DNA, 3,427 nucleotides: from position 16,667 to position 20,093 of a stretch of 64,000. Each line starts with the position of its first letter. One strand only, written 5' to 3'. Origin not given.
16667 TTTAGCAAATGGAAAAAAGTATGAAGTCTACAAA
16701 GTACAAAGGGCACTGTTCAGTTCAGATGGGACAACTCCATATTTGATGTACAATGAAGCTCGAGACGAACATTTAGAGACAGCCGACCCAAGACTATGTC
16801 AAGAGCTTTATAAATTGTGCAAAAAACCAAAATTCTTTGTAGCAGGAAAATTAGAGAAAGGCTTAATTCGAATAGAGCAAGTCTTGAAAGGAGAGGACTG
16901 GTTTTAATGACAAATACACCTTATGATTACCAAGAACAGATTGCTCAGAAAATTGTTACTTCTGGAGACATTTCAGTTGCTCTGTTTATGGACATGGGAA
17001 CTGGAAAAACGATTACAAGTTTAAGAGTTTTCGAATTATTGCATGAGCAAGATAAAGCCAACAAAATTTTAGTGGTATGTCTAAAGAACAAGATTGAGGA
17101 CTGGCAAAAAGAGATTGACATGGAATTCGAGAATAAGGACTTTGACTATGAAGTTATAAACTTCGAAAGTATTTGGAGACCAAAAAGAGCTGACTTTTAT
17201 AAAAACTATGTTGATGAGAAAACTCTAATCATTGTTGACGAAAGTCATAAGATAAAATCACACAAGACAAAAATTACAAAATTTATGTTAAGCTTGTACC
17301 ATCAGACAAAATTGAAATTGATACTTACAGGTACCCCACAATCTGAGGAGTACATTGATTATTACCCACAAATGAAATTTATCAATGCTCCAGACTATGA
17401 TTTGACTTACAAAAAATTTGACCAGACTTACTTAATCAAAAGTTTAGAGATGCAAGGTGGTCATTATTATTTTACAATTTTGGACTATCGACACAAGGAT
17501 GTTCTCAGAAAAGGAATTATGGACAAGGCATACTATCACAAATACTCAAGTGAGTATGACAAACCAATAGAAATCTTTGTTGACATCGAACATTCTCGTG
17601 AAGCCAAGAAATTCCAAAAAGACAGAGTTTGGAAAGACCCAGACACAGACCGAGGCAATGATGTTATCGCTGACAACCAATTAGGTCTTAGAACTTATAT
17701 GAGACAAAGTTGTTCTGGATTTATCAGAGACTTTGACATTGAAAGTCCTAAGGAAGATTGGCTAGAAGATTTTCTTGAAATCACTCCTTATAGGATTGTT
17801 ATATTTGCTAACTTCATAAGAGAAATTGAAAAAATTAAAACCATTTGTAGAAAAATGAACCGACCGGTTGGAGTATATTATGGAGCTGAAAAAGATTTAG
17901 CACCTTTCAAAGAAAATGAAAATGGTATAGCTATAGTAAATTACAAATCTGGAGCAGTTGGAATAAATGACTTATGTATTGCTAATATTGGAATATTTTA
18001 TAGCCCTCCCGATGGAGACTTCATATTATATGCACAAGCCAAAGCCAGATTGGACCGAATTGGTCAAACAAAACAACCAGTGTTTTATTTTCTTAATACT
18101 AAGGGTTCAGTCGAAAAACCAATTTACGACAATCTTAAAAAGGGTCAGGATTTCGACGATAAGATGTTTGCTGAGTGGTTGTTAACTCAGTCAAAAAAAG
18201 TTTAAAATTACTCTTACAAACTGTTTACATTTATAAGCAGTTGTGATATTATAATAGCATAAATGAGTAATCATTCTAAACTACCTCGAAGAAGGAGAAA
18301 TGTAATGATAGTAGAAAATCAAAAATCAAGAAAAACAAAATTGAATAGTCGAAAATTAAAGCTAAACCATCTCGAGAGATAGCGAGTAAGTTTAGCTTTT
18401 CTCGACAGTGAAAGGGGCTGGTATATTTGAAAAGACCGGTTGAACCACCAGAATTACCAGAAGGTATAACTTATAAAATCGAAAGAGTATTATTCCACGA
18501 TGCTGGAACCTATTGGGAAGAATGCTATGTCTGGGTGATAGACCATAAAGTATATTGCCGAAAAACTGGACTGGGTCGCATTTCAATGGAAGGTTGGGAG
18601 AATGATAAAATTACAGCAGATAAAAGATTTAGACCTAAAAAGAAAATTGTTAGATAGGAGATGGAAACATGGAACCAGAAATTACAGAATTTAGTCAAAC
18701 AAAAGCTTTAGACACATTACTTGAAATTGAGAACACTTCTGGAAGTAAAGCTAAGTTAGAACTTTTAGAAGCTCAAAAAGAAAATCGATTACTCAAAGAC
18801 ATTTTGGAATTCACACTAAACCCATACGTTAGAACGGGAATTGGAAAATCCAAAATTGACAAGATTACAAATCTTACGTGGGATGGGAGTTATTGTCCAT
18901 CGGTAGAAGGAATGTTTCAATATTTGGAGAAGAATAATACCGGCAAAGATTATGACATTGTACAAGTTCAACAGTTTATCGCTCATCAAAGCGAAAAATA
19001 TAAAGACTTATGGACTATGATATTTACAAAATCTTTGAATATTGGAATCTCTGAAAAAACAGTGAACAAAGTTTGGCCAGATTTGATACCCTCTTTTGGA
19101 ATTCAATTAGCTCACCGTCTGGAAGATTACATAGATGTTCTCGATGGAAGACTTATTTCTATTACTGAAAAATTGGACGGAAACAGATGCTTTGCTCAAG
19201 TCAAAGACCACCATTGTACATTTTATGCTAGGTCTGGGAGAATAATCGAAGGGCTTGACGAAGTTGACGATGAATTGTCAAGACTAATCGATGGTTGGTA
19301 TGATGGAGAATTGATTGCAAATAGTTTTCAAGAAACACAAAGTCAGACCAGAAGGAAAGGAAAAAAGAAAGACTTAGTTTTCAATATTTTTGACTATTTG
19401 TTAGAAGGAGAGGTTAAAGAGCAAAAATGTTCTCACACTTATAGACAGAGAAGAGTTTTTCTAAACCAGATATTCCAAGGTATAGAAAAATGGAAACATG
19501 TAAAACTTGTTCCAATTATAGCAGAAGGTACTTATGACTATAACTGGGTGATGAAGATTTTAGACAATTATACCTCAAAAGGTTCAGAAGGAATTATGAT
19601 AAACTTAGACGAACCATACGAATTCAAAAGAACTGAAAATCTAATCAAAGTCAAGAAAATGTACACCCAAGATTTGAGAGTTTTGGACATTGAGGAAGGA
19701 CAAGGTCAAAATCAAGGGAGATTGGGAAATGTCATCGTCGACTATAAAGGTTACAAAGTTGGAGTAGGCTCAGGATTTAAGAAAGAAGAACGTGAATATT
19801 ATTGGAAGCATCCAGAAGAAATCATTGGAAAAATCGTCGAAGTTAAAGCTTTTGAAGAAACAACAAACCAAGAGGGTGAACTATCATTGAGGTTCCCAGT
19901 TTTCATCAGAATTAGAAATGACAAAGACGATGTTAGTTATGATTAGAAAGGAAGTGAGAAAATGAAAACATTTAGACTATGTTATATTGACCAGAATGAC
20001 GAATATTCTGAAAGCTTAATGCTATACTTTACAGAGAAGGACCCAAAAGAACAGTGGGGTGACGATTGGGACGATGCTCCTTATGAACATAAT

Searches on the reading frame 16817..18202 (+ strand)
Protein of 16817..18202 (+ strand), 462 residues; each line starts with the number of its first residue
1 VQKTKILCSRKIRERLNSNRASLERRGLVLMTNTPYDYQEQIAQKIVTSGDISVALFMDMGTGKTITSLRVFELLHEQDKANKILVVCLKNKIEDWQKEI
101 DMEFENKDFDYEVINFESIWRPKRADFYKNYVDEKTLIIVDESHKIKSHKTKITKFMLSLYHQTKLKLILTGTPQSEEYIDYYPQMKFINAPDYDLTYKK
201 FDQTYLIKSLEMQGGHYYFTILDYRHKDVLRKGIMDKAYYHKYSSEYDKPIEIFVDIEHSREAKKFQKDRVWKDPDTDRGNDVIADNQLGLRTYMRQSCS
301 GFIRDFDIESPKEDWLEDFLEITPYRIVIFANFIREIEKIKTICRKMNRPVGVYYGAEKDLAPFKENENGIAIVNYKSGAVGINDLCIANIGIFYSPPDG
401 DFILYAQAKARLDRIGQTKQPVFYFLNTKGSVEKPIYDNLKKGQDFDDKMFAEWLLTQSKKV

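Call 58: search_protein_families(library=phrogs, proteins=[window:16817-18202:+], max_evalue=0.00001)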
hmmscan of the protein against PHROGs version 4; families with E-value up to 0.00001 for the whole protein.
window:16817-18202:+ (462 aa): 2 families
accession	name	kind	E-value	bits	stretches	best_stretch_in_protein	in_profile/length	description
phrog_62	-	DNA, RNA and nucleotide metabolism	1.1e-75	256.2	1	31-452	693-1134/1881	DNA helicase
phrog_16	-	DNA, RNA and nucleotide metabolism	5.7e-09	35.7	1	32-384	270-557/986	DNA helicase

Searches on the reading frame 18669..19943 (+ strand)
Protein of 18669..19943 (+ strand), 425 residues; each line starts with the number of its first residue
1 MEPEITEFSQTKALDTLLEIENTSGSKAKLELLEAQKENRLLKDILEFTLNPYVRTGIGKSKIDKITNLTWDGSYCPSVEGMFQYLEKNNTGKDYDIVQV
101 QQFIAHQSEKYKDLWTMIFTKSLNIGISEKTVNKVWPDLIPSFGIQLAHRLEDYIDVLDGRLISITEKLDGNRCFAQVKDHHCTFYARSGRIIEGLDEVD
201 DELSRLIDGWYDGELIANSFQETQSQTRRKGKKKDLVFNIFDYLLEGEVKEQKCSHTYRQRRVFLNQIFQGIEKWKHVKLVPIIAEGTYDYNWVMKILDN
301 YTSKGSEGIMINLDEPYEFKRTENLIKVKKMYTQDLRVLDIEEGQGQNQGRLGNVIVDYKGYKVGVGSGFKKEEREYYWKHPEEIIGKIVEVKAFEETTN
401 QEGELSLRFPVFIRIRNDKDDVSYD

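Call 58: search_protein_families(library=phrogs, proteins=[window:18669-19943:+], max_evalue=0.00001)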
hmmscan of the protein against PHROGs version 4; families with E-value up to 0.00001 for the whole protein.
window:18669-19943:+ (425 aa): 2 families
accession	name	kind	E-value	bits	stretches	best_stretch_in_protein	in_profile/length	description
phrog_114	-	DNA, RNA and nucleotide metabolism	1.6e-92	312.1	1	8-421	86-503/634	ATP-dependent DNA ligase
phrog_12420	-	DNA, RNA and nucleotide metabolism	3.4e-20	73.5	1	20-140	14-132/133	ATP-dependent DNA ligase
